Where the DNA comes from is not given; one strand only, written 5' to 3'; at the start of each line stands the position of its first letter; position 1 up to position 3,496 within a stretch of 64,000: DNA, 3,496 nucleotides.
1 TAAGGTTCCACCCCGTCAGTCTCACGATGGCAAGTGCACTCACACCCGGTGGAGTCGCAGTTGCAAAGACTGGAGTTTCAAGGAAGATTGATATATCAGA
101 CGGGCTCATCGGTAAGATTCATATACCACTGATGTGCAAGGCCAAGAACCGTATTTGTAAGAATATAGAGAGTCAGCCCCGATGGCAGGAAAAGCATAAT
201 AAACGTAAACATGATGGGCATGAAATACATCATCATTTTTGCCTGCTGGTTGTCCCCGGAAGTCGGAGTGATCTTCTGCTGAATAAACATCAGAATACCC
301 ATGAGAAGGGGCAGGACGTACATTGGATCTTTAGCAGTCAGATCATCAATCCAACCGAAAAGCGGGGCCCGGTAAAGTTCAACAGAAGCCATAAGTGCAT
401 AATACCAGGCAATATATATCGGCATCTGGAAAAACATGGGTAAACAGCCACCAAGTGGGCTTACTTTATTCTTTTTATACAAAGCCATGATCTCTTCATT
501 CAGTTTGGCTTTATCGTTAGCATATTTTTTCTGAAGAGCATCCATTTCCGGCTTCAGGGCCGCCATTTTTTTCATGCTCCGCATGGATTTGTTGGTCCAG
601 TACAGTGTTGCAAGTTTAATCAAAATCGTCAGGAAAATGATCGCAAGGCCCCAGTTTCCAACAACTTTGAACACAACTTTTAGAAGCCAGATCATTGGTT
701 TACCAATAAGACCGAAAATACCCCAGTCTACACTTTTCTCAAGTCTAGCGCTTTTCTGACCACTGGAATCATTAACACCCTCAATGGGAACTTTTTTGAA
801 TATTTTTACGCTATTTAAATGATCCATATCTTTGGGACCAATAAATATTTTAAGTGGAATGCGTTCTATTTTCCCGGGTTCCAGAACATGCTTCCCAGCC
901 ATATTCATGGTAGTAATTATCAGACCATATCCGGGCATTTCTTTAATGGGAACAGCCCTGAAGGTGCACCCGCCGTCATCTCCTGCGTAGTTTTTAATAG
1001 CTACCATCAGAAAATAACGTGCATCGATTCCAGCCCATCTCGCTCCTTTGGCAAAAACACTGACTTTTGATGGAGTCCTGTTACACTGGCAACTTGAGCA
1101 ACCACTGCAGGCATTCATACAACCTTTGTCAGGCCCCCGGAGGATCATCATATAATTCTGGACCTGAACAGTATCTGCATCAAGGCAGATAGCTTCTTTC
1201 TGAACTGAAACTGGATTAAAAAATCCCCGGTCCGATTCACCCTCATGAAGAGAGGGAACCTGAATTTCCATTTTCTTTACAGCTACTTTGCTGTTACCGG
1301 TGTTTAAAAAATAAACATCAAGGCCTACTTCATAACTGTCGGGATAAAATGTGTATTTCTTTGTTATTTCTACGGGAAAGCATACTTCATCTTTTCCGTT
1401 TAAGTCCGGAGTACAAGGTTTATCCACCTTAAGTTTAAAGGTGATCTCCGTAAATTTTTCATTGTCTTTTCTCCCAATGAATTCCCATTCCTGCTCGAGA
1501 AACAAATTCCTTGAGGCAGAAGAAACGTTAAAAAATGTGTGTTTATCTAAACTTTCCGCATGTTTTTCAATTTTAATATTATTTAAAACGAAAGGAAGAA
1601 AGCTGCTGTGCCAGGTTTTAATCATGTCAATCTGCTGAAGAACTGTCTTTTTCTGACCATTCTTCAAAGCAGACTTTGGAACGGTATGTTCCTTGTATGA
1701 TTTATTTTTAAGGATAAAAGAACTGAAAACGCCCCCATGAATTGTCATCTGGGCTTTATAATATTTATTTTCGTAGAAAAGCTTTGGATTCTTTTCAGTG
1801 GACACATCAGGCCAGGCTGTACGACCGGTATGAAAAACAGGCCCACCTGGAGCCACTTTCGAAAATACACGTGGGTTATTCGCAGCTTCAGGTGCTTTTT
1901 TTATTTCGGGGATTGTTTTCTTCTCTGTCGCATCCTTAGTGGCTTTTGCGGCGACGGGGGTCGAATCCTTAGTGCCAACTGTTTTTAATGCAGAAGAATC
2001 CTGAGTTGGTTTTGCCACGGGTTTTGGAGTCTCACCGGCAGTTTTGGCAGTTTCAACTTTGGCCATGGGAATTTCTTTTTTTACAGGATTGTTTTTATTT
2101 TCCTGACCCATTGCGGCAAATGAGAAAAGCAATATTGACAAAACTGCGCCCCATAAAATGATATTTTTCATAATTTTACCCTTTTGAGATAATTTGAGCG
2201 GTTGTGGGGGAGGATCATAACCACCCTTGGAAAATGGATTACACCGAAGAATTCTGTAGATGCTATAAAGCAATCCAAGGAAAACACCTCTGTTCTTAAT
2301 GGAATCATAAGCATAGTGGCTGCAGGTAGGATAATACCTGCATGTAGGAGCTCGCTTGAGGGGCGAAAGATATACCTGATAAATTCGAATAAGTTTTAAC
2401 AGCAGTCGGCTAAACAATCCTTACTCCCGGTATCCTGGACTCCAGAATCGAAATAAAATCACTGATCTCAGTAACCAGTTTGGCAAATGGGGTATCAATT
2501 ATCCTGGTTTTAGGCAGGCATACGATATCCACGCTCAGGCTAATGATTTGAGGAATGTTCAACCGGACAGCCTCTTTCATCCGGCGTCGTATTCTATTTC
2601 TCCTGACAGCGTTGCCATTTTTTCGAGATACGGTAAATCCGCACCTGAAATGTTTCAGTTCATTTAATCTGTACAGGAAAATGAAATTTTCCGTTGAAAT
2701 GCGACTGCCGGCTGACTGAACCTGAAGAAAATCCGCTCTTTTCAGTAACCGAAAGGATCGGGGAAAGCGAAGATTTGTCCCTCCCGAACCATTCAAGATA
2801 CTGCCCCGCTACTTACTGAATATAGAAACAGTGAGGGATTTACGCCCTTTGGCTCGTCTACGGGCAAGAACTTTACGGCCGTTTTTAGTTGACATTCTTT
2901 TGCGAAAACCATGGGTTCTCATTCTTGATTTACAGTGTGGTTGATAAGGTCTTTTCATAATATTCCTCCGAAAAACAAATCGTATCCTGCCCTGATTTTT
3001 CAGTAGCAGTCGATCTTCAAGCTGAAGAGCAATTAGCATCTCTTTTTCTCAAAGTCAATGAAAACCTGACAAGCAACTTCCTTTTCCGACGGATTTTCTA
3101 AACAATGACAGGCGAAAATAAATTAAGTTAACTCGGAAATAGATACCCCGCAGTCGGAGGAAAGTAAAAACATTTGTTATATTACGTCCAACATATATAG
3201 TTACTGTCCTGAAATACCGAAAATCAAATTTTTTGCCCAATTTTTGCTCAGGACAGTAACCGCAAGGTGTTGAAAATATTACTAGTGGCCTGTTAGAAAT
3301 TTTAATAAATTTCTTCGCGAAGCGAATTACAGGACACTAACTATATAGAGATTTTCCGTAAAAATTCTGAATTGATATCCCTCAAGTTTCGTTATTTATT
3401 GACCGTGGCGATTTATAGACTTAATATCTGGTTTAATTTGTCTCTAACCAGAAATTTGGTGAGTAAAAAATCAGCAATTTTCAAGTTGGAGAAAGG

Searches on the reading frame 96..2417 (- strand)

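Call 17: search_protein_families(library=pfam, proteins=[window:96-2417:-])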
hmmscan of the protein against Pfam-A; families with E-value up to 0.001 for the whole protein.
window:96-2417:- (773 aa): 3 families
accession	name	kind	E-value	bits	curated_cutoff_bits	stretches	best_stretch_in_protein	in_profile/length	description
PF02096.25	60KD_IMP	-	8.9e-58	195.3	35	1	589-767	1-162/163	60Kd inner membrane protein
PF01809.23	YidD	-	1.1e-25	89.6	27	1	4-69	2-66/67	Putative membrane protein insertion efficiency factor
PF14849.12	YidC_periplas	-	3.9e-13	50.4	24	1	349-578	100-283/283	YidC periplasmic domain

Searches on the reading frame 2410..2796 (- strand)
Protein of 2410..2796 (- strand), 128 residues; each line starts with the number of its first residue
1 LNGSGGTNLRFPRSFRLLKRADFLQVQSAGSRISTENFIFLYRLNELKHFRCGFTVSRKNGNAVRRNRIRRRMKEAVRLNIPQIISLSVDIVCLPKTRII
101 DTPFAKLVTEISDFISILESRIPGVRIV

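Call 17: search_protein_families(library=pfam, proteins=[window:2410-2796:-])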
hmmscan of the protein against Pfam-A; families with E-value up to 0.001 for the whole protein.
window:2410-2796:- (128 aa): 1 family
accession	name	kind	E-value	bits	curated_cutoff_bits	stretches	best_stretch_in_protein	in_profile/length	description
PF00825.24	Ribonuclease_P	-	3.7e-27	95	22.3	1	11-116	1-106/109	Ribonuclease P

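Call 55: find_encoding_contigs(protein=window:2410-2796:-, flank=10000, max_places=3)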
Protein window:2410-2796:- (128 aa): no gene with exactly this product is on record in the collection.

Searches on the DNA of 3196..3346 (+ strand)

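Call 30: build_rna_model(alignment_id=A2)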
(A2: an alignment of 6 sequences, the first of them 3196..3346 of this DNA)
Model R1 built from alignment A2 (6 sequences, 158 columns); structure: RNAalifold consensus.
model positions 151; base pairs 33; branch points 2; effective number of sequences 1.17; information 0.59 bits per position. Calibrated on 0.2 Mb of random sequence (short: E-values are rough).
structure used (alignment columns):
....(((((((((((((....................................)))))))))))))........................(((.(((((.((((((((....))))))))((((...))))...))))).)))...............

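Call 31: search_with_rna_model(model_id=R1, source=window, filters=off, max_evalue=10, show_alignments=0)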
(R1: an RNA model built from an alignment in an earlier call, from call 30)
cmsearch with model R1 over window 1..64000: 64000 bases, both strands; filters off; matches with E-value up to 10: 28.
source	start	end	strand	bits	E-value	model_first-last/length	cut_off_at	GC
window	24978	25128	+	185.3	1.1e-39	1-151/151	no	0.36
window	32471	32620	+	184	2.1e-39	1-151/151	no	0.37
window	3196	3346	+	182.6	4.5e-39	1-151/151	no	0.34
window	32324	32470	+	171.9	1.2e-36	1-151/151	no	0.37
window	43715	43865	+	163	1.2e-34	1-151/151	no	0.36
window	42987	43136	-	159.5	7.2e-34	1-151/151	no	0.37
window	53511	53672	-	67.6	4.1e-13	1-151/151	no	0.29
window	3195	3345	-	37.9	2.2e-06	1-151/151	no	0.34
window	32323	32472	-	33.6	2e-05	1-151/151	no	0.36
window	24977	25127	-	27.2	0.00055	1-151/151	no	0.36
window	42988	43137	+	27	0.00062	1-151/151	no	0.36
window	43696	43784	-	25.9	0.0011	1-151/151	no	0.39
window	32475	32535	-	21.6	0.01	5-65/151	no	0.39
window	3436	3577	+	16.2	0.17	1-151/151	no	0.3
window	21307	21402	-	14.6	0.38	1-151/151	no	0.29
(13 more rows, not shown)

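Call 41: search_with_rna_model(model_id=R1, sources=[L001, L002, L003, L004, L005, L006], filters=off, max_evalue=1)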
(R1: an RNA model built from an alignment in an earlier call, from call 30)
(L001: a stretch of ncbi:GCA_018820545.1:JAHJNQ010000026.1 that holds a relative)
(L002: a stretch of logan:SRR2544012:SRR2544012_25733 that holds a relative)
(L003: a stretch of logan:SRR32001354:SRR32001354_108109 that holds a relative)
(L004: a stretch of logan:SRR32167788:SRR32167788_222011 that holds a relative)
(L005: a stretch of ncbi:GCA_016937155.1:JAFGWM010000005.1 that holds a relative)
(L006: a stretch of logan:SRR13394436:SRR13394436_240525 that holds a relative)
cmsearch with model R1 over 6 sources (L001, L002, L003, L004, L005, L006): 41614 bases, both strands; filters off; matches with E-value up to 1: 6.
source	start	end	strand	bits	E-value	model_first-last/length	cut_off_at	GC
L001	696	845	+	159.5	4.7e-34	1-151/151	no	0.37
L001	3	117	-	88.8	4.3e-18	1-151/151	no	0.35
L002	3303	3388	+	37.5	1.7e-06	1-151/151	no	0.27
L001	695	844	-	27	0.0004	1-151/151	no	0.36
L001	48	136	+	25.9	0.0007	1-151/151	no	0.39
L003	22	136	-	12.8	0.63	1-151/151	no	0.4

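Call 59: search_with_rna_model(model_id=R1, sources=[L007, L008], filters=off, max_evalue=1)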
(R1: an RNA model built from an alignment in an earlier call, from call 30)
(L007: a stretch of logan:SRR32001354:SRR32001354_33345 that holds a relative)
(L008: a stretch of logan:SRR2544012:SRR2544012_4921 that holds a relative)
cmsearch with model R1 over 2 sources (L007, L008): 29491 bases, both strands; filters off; matches with E-value up to 1: 2.
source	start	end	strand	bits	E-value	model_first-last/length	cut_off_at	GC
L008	1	71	-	58.1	2.7e-11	1-151/151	no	0.37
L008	3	104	+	19.4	0.015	1-151/151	no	0.4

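Call 61: search_with_rna_model(model_id=R1, sources=[window, L004, L008], filters=default, max_evalue=1e-8, make_alignment=true, show_alignments=0)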
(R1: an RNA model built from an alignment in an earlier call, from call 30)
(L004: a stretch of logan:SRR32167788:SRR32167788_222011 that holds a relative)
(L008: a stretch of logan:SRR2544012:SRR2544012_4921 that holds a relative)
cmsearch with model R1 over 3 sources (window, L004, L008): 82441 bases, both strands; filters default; matches with E-value up to 1e-8: 7.
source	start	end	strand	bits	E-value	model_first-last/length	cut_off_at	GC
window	24978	25128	+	185.3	1.4e-39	1-151/151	no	0.36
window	32471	32620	+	184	2.7e-39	1-151/151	no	0.37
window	3196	3346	+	182.6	5.7e-39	1-151/151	no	0.34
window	43715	43865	+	163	1.5e-34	1-151/151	no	0.36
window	42987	43136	-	159.5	9.2e-34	1-151/151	no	0.37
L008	1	71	-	69.5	2e-13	1-71/151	3'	0.37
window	53511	53672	-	67.6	5.3e-13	1-151/151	no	0.29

Alignment A3: 7 matches aligned to the model, 167 columns, each read 5' to 3' on its own strand. Consensus structure (alignment columns), stored with it:
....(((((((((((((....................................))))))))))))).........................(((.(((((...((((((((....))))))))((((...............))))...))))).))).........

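Call 62: search_with_rna_model(model_id=R1, source=window, filters=off, max_evalue=1e-8, make_alignment=true, show_alignments=7)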
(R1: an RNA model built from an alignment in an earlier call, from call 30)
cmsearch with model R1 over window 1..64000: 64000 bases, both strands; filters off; matches with E-value up to 1e-8: 7.
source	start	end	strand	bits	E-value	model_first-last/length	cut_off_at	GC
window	24978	25128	+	185.3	1.1e-39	1-151/151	no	0.36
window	32471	32620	+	184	2.1e-39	1-151/151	no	0.37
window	3196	3346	+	182.6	4.5e-39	1-151/151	no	0.34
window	32324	32470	+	171.9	1.2e-36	1-151/151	no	0.37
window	43715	43865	+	163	1.2e-34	1-151/151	no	0.36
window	42987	43136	-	159.5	7.2e-34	1-151/151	no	0.37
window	53511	53672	-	67.6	4.1e-13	1-151/151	no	0.29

Alignment A4: 7 matches aligned to the model, 167 columns, each read 5' to 3' on its own strand. Consensus structure (alignment columns), stored with it:
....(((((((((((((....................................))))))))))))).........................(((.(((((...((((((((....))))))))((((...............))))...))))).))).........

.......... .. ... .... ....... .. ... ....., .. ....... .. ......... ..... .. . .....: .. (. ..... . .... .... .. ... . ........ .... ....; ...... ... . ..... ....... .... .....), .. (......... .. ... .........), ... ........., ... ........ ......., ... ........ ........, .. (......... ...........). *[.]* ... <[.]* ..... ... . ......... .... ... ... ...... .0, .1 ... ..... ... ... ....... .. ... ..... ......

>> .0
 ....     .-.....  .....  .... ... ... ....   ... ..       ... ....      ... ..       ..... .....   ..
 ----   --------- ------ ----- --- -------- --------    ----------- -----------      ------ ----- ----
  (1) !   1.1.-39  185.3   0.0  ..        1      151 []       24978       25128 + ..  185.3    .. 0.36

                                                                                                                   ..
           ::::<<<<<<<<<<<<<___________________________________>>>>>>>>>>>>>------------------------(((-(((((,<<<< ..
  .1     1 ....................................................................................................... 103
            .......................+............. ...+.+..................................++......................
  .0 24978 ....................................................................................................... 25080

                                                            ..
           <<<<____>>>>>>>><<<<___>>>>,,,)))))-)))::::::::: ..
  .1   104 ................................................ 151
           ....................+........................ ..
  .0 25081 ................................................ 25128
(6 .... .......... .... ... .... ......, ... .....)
